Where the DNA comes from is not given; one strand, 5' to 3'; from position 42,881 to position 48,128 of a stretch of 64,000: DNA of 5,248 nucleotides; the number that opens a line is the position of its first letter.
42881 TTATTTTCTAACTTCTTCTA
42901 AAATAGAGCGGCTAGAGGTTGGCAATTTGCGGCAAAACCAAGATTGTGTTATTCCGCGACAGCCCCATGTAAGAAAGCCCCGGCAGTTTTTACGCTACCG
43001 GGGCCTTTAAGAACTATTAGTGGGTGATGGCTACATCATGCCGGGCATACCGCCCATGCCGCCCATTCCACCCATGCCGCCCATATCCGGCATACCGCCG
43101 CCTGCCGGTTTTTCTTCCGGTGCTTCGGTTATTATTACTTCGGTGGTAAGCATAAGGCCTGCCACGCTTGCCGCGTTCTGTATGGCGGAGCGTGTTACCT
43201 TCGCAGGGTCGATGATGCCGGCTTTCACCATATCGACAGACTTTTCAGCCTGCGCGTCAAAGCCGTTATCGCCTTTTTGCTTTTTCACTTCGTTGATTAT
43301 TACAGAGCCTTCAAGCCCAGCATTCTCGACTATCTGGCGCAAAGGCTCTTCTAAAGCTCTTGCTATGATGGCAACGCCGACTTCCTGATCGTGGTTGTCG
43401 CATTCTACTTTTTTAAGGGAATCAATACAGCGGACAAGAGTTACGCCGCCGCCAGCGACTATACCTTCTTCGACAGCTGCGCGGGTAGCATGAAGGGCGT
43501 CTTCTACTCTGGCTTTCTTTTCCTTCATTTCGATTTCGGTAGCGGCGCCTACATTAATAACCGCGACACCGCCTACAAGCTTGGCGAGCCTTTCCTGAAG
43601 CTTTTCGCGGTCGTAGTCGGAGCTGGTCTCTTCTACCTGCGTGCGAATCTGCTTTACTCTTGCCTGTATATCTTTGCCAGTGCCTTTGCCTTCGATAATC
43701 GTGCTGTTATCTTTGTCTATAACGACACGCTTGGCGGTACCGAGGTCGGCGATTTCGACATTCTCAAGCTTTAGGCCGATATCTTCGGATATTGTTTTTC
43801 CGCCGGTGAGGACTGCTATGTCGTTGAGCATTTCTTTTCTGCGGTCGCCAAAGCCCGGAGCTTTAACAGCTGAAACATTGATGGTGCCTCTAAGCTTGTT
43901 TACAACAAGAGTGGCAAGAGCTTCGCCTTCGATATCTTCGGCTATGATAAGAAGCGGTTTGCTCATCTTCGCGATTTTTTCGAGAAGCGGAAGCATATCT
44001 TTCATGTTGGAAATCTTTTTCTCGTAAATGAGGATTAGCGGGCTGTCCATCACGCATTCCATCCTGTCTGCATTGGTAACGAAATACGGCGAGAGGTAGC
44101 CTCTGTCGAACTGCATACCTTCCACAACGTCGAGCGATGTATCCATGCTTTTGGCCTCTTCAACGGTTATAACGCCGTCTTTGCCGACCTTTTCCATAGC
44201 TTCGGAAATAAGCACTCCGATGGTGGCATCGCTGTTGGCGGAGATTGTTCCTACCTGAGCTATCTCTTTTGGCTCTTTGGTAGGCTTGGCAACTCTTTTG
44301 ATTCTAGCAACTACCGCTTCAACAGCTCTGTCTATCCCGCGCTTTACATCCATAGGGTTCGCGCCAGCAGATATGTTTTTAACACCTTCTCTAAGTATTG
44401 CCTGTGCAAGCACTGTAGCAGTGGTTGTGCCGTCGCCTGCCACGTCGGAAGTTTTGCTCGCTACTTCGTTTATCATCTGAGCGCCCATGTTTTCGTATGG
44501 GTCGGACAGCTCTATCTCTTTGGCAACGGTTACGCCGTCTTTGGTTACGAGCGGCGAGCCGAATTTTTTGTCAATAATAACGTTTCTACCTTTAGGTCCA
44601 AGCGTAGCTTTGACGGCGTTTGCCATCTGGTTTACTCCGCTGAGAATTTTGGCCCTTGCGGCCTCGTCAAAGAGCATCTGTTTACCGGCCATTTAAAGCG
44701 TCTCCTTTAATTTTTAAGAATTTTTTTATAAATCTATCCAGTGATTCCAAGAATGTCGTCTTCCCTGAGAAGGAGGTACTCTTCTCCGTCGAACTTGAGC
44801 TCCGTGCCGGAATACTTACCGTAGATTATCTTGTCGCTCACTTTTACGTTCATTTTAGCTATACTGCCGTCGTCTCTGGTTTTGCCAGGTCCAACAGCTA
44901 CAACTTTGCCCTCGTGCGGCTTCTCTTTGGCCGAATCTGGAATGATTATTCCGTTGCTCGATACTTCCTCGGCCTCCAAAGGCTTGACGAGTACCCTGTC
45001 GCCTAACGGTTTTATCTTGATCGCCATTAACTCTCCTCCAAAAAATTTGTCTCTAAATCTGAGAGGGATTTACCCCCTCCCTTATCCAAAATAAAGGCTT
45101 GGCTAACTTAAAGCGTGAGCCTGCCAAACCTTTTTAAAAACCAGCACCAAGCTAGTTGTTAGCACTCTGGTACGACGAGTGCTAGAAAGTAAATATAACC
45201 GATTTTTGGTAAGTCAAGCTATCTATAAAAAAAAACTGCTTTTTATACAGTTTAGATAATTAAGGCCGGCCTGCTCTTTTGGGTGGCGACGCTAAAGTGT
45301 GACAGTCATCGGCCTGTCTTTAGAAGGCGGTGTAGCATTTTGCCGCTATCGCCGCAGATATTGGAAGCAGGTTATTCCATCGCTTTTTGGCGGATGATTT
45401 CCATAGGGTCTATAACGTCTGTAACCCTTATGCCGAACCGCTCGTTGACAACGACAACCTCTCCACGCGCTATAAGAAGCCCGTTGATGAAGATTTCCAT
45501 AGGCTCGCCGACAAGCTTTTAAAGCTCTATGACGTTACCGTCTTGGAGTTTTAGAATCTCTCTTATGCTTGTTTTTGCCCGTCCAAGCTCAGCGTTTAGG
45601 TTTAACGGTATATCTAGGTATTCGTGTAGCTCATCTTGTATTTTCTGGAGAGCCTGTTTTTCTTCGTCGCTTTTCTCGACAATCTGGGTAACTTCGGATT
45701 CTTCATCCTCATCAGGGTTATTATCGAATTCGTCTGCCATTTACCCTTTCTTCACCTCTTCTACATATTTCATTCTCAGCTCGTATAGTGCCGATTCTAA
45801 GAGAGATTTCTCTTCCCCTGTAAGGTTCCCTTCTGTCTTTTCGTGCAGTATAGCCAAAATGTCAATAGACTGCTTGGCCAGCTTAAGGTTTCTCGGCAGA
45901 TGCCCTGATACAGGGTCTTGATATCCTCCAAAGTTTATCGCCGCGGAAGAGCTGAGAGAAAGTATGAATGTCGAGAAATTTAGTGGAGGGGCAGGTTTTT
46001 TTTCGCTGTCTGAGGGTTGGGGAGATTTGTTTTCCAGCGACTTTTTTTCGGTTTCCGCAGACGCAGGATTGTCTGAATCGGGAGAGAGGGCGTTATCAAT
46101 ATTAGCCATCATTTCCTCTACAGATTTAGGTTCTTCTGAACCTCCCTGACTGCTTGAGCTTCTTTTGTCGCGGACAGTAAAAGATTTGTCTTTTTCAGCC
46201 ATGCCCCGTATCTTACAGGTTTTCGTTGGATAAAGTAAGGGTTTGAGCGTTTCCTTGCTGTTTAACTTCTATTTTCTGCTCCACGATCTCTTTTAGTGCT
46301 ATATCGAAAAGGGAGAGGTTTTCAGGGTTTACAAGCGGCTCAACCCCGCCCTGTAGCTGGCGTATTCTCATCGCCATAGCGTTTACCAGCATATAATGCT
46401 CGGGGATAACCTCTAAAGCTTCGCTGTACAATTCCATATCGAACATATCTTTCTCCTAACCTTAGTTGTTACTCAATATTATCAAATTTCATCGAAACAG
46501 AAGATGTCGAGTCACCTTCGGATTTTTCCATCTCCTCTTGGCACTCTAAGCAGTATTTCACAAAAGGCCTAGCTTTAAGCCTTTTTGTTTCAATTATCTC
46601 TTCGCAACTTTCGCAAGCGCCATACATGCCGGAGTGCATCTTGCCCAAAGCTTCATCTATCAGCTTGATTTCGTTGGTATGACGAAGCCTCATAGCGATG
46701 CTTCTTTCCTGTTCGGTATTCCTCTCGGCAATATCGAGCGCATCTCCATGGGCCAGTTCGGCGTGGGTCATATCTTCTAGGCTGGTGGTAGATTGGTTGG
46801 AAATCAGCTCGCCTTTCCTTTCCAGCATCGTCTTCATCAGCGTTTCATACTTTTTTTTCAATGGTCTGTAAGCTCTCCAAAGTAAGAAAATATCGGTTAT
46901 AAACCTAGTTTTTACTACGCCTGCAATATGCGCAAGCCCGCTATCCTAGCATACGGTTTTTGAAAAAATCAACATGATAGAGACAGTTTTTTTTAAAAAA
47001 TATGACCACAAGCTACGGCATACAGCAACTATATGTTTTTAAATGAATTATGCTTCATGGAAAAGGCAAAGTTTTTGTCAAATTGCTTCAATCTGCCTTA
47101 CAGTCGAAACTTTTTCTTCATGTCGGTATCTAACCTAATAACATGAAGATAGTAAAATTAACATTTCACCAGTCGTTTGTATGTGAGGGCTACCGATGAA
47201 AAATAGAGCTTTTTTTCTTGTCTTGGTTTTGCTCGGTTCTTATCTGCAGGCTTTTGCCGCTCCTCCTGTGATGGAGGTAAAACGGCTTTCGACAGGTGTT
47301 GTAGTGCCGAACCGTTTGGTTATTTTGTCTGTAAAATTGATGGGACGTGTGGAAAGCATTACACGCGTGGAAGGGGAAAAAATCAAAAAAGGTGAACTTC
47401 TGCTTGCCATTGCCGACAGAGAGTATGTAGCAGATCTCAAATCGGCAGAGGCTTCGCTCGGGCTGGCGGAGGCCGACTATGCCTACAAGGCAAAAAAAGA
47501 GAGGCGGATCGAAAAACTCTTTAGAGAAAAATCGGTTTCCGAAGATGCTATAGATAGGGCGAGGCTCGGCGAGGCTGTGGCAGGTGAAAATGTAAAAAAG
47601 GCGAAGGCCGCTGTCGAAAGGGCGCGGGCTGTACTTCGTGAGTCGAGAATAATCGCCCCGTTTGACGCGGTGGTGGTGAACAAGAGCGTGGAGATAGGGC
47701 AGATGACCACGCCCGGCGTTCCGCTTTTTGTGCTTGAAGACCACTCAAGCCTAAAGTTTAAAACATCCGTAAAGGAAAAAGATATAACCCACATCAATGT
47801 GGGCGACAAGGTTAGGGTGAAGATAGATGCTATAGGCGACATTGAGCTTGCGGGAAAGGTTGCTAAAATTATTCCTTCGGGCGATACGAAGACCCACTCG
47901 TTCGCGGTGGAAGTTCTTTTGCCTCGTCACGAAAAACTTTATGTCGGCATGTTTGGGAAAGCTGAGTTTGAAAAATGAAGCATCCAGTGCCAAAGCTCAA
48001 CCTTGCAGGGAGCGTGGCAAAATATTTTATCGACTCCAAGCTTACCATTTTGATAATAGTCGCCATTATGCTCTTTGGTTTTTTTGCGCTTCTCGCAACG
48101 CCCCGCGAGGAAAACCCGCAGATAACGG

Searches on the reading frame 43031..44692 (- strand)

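Call 96: search_protein_families(library=pfam, proteins=[window:43031-44692:-], max_evalue=0.00001)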
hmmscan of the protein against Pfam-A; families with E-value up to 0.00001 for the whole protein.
window:43031-44692:- (553 aa): 1 family
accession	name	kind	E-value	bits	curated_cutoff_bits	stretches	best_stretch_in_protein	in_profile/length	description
PF00118.29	Cpn60_TCP1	-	3.4e-76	257.3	34.3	1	24-523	2-488/490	TCP-1/cpn60 chaperonin family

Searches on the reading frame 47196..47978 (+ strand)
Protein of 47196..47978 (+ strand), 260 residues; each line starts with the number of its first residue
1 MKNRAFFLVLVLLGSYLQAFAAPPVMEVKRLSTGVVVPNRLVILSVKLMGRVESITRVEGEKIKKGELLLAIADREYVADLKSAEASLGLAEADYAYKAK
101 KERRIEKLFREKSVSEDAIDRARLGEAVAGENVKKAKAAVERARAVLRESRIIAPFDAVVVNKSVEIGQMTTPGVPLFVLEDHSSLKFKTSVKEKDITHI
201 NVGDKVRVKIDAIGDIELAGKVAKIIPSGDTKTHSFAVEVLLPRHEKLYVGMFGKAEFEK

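Call 96: search_protein_families(library=pfam, proteins=[window:47196-47978:+], max_evalue=0.00001)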
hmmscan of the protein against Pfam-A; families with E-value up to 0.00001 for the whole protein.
window:47196-47978:+ (260 aa): 2 families
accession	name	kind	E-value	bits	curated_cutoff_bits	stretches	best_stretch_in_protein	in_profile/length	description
PF16576.10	HlyD_D23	-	7.1e-21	74.9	30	1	40-253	18-213/214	Barrel-sandwich domain of CusB or HlyD membrane-fusion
PF13437.12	HlyD_3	-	7.6e-18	65.6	22.2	1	152-245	2-96/106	HlyD family secretion protein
